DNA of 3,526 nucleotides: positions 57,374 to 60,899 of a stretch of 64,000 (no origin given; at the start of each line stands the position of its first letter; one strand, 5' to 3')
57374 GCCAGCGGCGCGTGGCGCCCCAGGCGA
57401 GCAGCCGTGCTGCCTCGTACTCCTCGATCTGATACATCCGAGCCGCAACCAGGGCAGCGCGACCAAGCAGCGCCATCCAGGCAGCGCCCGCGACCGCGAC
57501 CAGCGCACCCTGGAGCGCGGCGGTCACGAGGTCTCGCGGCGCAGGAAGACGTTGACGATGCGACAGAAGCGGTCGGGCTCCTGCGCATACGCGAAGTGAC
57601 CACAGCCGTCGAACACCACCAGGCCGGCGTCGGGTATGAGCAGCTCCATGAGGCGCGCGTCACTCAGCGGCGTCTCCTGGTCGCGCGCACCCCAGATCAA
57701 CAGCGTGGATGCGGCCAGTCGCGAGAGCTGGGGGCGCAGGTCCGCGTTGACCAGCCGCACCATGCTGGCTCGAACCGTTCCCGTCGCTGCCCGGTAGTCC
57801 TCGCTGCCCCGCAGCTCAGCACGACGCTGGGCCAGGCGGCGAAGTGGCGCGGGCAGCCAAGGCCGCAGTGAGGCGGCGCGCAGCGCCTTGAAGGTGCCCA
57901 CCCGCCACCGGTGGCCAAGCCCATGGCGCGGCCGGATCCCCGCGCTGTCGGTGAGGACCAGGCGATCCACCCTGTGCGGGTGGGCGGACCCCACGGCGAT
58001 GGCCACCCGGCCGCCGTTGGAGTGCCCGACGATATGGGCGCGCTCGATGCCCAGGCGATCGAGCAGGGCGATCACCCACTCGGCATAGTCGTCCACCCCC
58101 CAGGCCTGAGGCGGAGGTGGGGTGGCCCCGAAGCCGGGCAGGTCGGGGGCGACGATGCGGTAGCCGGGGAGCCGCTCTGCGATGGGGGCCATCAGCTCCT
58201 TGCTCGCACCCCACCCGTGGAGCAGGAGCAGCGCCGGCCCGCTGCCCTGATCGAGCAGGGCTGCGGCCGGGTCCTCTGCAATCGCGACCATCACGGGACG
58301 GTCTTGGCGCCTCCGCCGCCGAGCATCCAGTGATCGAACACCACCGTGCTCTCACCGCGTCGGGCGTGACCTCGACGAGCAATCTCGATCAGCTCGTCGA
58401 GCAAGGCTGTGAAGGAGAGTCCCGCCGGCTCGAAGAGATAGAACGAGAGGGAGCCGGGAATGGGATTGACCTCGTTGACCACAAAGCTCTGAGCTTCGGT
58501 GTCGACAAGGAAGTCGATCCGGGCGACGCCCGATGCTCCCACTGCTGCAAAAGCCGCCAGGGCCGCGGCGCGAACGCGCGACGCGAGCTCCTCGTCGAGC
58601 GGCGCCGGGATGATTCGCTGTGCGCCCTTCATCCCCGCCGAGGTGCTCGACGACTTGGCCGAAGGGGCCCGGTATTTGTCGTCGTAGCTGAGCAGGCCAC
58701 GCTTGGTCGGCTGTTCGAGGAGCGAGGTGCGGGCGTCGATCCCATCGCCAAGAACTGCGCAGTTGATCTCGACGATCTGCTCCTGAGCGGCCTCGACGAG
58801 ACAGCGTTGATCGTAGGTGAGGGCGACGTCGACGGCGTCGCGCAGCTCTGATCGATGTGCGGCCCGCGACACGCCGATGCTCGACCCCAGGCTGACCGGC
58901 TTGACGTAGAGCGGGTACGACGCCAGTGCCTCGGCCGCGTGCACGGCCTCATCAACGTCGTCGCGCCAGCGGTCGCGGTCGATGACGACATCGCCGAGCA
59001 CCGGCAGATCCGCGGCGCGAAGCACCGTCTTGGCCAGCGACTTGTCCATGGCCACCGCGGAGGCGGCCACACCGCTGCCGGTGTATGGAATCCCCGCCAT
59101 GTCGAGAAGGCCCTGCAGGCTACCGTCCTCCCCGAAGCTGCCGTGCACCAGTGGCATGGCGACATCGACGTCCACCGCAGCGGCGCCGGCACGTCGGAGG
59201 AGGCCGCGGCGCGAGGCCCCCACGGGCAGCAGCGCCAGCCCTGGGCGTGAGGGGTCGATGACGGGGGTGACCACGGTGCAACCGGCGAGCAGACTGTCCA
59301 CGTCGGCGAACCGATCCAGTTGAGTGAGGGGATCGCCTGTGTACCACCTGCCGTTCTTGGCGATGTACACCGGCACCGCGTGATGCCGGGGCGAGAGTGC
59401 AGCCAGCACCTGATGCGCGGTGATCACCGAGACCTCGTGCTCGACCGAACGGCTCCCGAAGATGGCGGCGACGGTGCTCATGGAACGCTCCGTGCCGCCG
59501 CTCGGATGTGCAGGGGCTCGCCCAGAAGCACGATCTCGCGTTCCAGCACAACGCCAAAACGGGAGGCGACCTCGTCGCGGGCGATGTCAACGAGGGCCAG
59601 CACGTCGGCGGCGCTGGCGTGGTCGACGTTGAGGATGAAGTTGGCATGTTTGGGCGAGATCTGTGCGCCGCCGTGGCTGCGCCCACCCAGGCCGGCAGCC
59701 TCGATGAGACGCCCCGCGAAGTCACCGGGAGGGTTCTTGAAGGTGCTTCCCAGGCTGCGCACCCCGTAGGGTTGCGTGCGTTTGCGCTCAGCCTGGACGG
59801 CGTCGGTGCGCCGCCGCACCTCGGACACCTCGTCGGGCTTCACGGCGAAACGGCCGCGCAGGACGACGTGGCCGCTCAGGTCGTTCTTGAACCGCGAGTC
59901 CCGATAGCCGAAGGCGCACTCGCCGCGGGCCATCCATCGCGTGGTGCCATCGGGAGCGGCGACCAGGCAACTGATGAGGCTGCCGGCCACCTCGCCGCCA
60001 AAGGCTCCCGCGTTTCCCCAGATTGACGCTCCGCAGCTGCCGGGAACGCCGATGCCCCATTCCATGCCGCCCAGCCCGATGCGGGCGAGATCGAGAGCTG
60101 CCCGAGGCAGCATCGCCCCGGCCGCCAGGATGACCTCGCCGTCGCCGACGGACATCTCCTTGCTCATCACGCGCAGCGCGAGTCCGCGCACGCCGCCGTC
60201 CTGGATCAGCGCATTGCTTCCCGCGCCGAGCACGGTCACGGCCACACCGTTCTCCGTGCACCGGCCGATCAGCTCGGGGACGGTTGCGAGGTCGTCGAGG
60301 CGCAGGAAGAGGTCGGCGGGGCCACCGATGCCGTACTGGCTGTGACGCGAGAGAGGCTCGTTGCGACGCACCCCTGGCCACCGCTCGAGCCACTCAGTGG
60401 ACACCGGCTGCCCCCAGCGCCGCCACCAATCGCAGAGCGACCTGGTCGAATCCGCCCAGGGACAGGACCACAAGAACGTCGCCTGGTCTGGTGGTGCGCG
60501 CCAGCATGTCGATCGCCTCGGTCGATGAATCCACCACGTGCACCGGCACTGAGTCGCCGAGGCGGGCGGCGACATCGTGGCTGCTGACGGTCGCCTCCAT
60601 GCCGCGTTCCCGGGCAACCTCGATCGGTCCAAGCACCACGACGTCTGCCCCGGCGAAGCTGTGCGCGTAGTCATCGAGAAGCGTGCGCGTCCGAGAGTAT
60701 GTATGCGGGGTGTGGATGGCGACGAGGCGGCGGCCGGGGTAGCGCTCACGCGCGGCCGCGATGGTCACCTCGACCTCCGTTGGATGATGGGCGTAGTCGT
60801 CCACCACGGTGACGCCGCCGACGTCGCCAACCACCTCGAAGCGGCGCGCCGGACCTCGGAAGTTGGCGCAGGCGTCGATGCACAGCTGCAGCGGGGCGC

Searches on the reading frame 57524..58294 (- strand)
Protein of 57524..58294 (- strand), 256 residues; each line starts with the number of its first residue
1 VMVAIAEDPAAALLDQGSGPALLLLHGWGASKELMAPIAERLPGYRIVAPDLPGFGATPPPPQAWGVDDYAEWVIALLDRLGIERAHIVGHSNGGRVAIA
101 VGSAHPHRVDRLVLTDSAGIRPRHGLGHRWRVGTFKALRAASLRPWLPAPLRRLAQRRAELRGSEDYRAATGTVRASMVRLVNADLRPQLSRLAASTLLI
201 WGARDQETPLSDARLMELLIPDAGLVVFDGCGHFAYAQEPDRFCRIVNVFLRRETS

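Call 4: search_protein_families(library=pfam, proteins=[window:57524-58294:-], max_evalue=0.001)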
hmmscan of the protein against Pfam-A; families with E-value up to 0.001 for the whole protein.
window:57524-58294:- (256 aa): 3 families
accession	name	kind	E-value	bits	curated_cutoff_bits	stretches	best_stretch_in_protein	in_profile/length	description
PF00561.26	Abhydrolase_1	-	1.2e-32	113.9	25.8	1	20-240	1-245/245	alpha/beta hydrolase fold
PF12697.13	Abhydrolase_6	-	4.8e-22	80.1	26.3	1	22-245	1-216/217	Alpha/beta hydrolase family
PF12146.15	Hydrolase_4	-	5.4e-11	42.7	27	1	21-233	6-232/239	Serine aminopeptidase, S33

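Call 6: search_protein_families(library=ncbifam, proteins=[window:57524-58294:-], max_evalue=0.001)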
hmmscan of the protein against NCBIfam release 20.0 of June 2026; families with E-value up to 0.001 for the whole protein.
window:57524-58294:- (256 aa): 36 families (the best 25 are shown)
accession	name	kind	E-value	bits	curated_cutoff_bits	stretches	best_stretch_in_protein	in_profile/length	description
NF051488.1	bifunc_PcaDC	exception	5.5e-34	117.9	390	1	18-253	11-252/375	bifunctional 3-oxoadipate enol-lactonase/4-carboxymuconolactone decarboxylase PcaDC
NF011457.0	PRK14875.1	equivalog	2.9e-30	105.5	307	1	15-252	126-370/372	acetoin dehydrogenase dihydrolipoyllysine-residue acetyltransferase subunit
TIGR02427.1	protocat_pcaD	equivalog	3.2e-30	105.3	255.85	1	18-252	12-251/251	3-oxoadipate enol-lactonase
NF058580.1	lipase_V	equivalog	5.6e-29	101.4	300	1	14-237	20-224/230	EstV family lipase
NF045632.1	hydroxlase_HsaD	equivalog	5.4e-26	91.2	400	2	18-120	33-140/290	4,5:9,10-diseco-3-hydroxy-5,9,17-trioxoandrosta-1(10),2-diene-4-oate hydrolase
TIGR01738.1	bioH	equivalog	3.4e-23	82.6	206.95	2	18-118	2-99/245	pimeloyl-ACP methyl ester esterase BioH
TIGR03695.1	menH_SHCHC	equivalog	1.5e-22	80.3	208.55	2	19-121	2-109/252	2-succinyl-6-hydroxy-2,4-cyclohexadiene-1-carboxylate synthase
TIGR03343.1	biphenyl_bphD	equivalog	2.1e-21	76.4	462.15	2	15-120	26-137/282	2-hydroxy-6-oxo-6-phenylhexa-2,4-dienoate hydrolase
NF050089.1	i_nPHAscl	equivalog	2.5e-20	72.7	300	1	17-121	16-121/288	intracellular short-chain-length polyhydroxyalkanoate depolymerase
TIGR03056.1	bchO_mg_che_rel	equivalog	3.6e-19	68.8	172.55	2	15-113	22-123/278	alpha/beta fold hydrolase BchO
NF051487.1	bifunc_PcaCD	exception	1.2e-18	67.4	430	1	21-252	174-412/413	bifunctional 4-carboxymuconolactone decarboxylase/3-oxoadipate enol-lactonase PcaCD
TIGR03611.1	RutD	equivalog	2.1e-15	56.8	238.5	1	19-116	13-112/258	pyrimidine utilization protein D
NF002938.0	PRK03592.1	equivalog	1.4e-14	54.1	241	1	10-122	21-133/298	haloalkane dehalogenase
NF002873.0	PRK03204.1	equivalog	9.3e-14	51.4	466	1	14-125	29-141/286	haloalkane dehalogenase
NF007954.0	PRK10673.1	equivalog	2.2e-13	50.1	399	1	22-120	19-117/255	esterase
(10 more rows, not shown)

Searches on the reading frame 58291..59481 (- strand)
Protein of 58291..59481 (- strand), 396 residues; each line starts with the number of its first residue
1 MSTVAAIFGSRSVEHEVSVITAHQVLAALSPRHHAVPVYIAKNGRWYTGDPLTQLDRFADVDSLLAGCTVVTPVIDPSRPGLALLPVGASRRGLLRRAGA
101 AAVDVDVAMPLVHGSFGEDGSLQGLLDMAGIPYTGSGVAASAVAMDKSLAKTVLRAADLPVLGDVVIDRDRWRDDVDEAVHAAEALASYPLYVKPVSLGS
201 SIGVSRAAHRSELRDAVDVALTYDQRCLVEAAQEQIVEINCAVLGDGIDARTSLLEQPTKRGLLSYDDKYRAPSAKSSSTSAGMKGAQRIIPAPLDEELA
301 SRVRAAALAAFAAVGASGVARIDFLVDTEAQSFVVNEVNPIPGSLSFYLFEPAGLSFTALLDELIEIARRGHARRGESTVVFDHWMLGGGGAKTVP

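Call 4: search_protein_families(library=pfam, proteins=[window:58291-59481:-], max_evalue=0.001)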
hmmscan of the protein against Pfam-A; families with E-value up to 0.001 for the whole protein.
window:58291-59481:- (396 aa): 3 families
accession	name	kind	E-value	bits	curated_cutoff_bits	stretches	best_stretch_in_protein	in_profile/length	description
PF07478.18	Dala_Dala_lig_C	-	8.6e-41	140.1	24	1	154-366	2-204/204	D-ala D-ala ligase C-terminus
PF01820.27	Dala_Dala_lig_N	-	6.5e-28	98.1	34.6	1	4-136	2-121/121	D-ala D-ala ligase N-terminus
PF02786.22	CPSase_L_D2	-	2.1e-08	34.4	19.8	0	146-250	1-106/211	Carbamoyl-phosphate synthase L chain, ATP binding domain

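Call 6: search_protein_families(library=ncbifam, proteins=[window:58291-59481:-], max_evalue=0.001)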
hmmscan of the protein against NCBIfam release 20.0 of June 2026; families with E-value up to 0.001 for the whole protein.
window:58291-59481:- (396 aa): 41 families (the best 25 are shown)
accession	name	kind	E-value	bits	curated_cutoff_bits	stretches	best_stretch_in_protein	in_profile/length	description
NF002528.0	PRK01966.1-4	subfamily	4.2e-86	289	262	1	3-373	6-363/366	D-alanine--D-alanine ligase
TIGR01205.1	D_ala_D_alaTIGR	subfamily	5.5e-74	249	245.65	1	4-368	2-317/318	D-alanine--D-alanine ligase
NF002525.0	PRK01966.1-1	equivalog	4.6e-68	229.8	457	1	3-374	5-356/364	D-alanine--D-alanine ligase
NF002526.0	PRK01966.1-2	equivalog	1.1e-65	221.9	449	1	4-376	6-355/362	D-alanine--D-alanine ligase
NF000091.3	D_ala_D_ser_VanG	exception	9.8e-60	202.2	495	1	3-368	2-343/344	D-alanine--D-serine ligase VanG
NF002527.0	PRK01966.1-3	equivalog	4.8e-55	187.1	310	1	95-353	67-309/332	D-alanine--D-alanine ligase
NF002378.0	PRK01372.1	subfamily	6.9e-54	182.6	243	1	103-369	57-302/305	D-alanine--D-alanine ligase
NF000206.1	D_ala_D_lac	equivalog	1.7e-52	178.5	550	1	4-368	6-340/342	D-alanine--(R)-lactate ligase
NF002529.0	PRK01966.1-5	equivalog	7.3e-52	176.4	472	1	106-375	87-343/348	D-alanine--D-alanine ligase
NF000207.3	D_ala_D_ser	equivalog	1.8e-48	165.4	520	1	3-369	2-340/342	D-alanine--D-serine ligase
NF011171.0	PRK14573.1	equivalog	3e-48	164.3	1015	1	102-345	524-759/809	bifunctional UDP-N-acetylmuramate--L-alanine ligase/D-alanine--D-alanine ligase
NF012215.1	D_ala_D_lac_VanD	exception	3.4e-48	164.7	700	1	4-370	6-342/343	D-alanine--(R)-lactate ligase VanD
NF000372.1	D_ala_D_lac_VanI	exception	5.1e-46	157.6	700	1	4-367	6-339/341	D-alanine--(R)-lactate ligase VanI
NF000129.1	D_ala_D_lac_Sc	exception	3.4e-43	148.1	650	1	4-371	6-343/346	D-alanine--(R)-lactate ligase VanA-Sc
NF000374.1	D_ala_D_lac_VanO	exception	2.6e-42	145.1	750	1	4-373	6-345/346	D-alanine--(R)-lactate ligase VanO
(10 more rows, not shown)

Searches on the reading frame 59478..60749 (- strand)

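Call 4: search_protein_families(library=pfam, proteins=[window:59478-60749:-], max_evalue=0.001)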
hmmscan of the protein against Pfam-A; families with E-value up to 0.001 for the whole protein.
window:59478-60749:- (423 aa): 2 families
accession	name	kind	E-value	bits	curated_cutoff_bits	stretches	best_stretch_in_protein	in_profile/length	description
PF02873.21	MurB_C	-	2.3e-31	108.3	27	1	310-408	1-98/99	UDP-N-acetylenolpyruvoylglucosamine reductase, C-terminal domain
PF01565.28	FAD_binding_4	-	1.2e-10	41.6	26.4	1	147-272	3-137/139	FAD binding domain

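Call 6: search_protein_families(library=ncbifam, proteins=[window:59478-60749:-], max_evalue=0.001)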
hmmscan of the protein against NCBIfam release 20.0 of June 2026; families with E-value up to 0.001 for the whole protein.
window:59478-60749:- (423 aa): 7 families
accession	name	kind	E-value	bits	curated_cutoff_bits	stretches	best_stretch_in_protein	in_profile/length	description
NF010480.0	PRK13905.1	equivalog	3.8e-80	269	259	1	127-412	16-301/303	UDP-N-acetylmuramate dehydrogenase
TIGR00179.1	murB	equivalog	2.2e-51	174.8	144.5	1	134-410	2-290/290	UDP-N-acetylmuramate dehydrogenase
NF011245.0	PRK14651.1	equivalog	1.2e-45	155.9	224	1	131-406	7-264/273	UDP-N-acetylmuramate dehydrogenase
NF010478.0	PRK13903.1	equivalog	1.3e-37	129.6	231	2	128-311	16-201/362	UDP-N-acetylmuramate dehydrogenase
NF010479.0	PRK13904.1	equivalog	7.8e-34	117.3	273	1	223-409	87-258/258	UDP-N-acetylmuramate dehydrogenase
NF011242.0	PRK14648.1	equivalog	9.9e-32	110.4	426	2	301-420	231-352/354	UDP-N-acetylmuramate dehydrogenase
NF000755.0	PRK00046.1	equivalog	1.4e-28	99.6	277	2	128-298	5-181/343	UDP-N-acetylmuramate dehydrogenase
